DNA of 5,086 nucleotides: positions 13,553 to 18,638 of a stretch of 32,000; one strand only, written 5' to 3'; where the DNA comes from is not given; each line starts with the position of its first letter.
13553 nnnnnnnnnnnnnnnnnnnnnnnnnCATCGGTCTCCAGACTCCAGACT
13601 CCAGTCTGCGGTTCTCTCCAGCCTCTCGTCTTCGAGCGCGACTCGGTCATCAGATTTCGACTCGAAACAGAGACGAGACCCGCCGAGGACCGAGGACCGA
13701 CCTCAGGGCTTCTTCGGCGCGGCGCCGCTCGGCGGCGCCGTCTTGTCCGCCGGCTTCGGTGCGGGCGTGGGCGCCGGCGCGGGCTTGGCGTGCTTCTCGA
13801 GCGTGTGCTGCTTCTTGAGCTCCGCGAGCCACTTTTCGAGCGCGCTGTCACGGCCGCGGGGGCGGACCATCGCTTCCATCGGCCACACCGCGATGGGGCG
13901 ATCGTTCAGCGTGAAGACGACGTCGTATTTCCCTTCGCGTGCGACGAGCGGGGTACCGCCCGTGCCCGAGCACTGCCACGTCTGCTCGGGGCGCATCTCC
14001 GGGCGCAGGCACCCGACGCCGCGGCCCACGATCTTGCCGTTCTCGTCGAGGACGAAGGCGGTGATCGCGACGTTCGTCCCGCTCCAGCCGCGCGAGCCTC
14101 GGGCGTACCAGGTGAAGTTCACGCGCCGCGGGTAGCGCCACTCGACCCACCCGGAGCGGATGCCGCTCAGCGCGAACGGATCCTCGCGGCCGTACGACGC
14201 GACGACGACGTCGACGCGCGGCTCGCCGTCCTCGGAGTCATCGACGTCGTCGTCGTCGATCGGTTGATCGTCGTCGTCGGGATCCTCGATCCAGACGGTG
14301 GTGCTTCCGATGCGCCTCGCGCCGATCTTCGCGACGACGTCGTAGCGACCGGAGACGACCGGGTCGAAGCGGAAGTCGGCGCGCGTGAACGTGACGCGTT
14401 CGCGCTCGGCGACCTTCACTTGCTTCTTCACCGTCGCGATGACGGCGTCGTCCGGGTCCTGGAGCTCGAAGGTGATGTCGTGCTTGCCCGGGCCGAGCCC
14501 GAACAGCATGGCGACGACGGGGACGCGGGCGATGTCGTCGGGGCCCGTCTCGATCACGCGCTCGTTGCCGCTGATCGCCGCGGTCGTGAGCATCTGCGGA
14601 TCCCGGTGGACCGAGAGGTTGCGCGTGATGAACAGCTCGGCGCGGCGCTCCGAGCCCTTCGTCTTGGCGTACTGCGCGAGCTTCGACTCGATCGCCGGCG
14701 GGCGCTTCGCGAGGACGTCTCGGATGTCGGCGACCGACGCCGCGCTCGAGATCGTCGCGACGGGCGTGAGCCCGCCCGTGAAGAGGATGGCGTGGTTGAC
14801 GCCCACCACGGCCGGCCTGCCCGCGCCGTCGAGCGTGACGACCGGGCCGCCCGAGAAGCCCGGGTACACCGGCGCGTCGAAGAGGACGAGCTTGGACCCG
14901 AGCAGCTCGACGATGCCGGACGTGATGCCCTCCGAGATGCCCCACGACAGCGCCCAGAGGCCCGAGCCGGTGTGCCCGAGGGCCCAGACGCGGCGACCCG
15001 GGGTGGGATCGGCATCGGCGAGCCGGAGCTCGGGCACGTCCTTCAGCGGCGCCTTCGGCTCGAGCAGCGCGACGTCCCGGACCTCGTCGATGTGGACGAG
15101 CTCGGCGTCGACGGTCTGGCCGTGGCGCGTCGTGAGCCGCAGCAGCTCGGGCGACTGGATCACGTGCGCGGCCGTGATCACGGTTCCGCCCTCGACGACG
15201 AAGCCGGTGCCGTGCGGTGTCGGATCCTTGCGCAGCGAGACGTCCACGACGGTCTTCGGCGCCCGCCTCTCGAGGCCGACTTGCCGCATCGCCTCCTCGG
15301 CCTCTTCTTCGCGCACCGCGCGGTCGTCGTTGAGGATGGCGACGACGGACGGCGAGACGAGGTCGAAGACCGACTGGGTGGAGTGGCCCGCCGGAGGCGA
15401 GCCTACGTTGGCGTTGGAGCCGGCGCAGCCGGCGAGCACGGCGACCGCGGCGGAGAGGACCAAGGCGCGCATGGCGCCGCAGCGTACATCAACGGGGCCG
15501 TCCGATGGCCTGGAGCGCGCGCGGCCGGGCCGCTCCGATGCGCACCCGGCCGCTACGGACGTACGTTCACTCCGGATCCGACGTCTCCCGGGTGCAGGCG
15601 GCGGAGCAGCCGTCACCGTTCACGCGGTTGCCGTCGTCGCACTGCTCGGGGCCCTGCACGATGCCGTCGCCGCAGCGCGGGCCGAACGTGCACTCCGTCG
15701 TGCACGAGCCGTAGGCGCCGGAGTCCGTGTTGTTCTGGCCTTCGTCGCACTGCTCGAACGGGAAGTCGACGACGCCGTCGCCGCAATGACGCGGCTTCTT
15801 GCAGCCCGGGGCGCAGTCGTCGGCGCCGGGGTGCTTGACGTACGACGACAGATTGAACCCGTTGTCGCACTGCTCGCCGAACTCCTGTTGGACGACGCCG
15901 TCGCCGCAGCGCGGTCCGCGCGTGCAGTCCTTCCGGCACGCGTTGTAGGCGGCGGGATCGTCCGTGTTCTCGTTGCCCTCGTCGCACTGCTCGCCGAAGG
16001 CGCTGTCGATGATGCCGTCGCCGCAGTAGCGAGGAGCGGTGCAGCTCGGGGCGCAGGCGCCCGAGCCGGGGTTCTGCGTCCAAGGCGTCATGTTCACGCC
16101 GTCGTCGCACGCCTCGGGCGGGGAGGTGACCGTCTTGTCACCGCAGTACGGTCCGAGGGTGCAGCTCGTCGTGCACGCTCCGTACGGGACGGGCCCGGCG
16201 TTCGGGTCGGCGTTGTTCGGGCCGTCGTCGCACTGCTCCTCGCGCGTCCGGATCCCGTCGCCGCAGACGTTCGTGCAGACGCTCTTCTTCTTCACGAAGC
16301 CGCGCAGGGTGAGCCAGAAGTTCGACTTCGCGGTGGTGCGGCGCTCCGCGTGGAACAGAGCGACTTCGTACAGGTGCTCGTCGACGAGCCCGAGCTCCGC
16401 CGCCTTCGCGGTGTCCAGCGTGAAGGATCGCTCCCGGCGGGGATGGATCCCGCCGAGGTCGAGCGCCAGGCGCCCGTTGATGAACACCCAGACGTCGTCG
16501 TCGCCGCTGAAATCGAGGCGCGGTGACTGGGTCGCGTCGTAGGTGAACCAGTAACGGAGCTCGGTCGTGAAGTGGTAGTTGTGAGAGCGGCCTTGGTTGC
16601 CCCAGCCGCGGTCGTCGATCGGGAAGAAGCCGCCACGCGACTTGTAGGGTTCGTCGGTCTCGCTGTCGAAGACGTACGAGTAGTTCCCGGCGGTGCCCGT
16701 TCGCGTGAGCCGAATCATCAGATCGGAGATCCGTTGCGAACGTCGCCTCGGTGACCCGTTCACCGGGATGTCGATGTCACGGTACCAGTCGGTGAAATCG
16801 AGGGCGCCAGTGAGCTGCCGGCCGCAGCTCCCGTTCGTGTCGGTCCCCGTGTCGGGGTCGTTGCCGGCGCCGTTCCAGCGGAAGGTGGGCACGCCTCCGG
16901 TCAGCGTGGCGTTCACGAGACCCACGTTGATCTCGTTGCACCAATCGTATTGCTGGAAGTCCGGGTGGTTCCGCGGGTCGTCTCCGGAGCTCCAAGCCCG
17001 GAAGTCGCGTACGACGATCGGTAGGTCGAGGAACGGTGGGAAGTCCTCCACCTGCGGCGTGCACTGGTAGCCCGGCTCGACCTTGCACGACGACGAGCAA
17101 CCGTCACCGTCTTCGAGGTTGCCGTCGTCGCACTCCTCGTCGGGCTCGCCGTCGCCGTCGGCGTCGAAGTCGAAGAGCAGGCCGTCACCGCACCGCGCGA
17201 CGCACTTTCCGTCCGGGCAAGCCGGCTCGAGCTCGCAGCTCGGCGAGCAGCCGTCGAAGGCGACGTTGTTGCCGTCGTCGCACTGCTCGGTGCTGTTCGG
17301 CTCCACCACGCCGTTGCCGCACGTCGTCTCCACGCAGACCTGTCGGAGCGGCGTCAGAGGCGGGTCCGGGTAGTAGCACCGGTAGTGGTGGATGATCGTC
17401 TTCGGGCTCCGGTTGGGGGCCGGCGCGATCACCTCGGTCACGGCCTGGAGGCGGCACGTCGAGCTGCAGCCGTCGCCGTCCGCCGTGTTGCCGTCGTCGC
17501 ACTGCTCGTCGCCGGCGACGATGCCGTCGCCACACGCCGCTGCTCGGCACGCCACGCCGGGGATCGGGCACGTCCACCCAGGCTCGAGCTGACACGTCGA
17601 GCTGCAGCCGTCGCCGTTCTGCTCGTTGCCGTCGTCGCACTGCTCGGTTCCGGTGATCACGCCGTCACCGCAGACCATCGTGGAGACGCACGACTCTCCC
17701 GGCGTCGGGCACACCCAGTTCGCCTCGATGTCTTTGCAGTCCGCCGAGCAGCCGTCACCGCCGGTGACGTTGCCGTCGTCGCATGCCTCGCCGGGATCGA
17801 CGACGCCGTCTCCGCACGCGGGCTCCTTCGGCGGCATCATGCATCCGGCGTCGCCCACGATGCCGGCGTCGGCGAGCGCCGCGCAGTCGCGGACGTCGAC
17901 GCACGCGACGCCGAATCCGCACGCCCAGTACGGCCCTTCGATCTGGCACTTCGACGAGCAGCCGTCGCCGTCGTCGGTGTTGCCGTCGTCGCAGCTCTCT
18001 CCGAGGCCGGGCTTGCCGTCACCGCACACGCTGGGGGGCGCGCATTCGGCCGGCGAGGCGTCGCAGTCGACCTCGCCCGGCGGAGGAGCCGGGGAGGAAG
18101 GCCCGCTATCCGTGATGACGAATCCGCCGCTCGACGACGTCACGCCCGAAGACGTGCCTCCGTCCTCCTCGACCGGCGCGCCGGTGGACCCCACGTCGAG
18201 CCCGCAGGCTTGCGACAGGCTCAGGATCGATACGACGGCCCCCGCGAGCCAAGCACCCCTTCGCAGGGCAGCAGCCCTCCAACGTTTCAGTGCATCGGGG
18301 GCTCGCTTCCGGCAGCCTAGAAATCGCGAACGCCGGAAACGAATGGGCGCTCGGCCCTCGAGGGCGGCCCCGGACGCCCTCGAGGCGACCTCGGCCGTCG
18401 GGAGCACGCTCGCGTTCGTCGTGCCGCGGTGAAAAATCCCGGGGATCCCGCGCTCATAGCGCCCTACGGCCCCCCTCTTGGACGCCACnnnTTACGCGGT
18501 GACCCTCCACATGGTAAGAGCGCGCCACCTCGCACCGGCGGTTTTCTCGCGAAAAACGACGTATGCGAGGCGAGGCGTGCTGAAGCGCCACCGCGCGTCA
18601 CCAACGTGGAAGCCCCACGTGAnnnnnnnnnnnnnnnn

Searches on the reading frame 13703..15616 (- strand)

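Call 8: search_protein_families(library=pfam, proteins=[window:13703-15616:-], max_evalue=0.01)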
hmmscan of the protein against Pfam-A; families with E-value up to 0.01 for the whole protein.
window:13703-15616:- (637 aa): 2 families
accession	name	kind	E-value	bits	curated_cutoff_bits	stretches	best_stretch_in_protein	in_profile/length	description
PF13365.12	Trypsin_2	-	1.7e-22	81.1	27.6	1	136-265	1-140/144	Trypsin-like peptidase domain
PF00089.32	Trypsin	-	2.3e-05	24.8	20.6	1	124-277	16-198/220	Trypsin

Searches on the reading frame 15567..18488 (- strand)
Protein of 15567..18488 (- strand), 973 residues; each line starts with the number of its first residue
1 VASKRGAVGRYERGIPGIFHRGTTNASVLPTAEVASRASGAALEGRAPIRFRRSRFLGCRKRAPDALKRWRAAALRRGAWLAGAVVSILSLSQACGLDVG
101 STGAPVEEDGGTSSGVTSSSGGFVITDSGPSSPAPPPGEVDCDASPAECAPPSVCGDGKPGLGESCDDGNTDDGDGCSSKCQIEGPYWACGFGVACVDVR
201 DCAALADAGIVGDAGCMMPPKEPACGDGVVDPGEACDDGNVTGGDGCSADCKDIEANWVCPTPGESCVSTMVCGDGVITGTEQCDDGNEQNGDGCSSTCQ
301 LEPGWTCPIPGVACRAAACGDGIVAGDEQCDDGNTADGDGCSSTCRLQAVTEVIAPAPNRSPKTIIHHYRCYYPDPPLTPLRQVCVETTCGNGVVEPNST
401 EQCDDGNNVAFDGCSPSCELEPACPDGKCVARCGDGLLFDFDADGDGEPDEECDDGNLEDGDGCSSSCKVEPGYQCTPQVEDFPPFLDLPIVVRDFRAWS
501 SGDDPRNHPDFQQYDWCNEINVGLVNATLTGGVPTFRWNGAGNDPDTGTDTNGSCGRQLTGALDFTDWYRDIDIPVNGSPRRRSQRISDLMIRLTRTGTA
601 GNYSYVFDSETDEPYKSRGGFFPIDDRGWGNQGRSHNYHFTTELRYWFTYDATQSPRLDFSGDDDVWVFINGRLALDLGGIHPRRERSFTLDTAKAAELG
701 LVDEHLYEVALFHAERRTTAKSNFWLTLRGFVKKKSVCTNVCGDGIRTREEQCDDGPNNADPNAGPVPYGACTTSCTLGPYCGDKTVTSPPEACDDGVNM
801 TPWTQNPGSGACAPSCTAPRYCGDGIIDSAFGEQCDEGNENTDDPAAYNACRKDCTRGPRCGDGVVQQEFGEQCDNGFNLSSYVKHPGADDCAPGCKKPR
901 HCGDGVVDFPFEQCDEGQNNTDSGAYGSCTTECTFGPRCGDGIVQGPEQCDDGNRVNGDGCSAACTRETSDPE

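Call 8: search_protein_families(library=pfam, proteins=[window:15567-18488:-], max_evalue=0.01)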
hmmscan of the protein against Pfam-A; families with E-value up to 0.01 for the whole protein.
window:15567-18488:- (973 aa): 2 families
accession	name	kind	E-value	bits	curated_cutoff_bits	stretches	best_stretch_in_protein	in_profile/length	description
PF13948.11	DUF4215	-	5.3e-68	225.5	27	8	304-345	7-46/47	Domain of unknown function (DUF4215)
PF07691.17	PA14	-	0.0074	16.5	24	0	636-722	42-127/147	PA14 domain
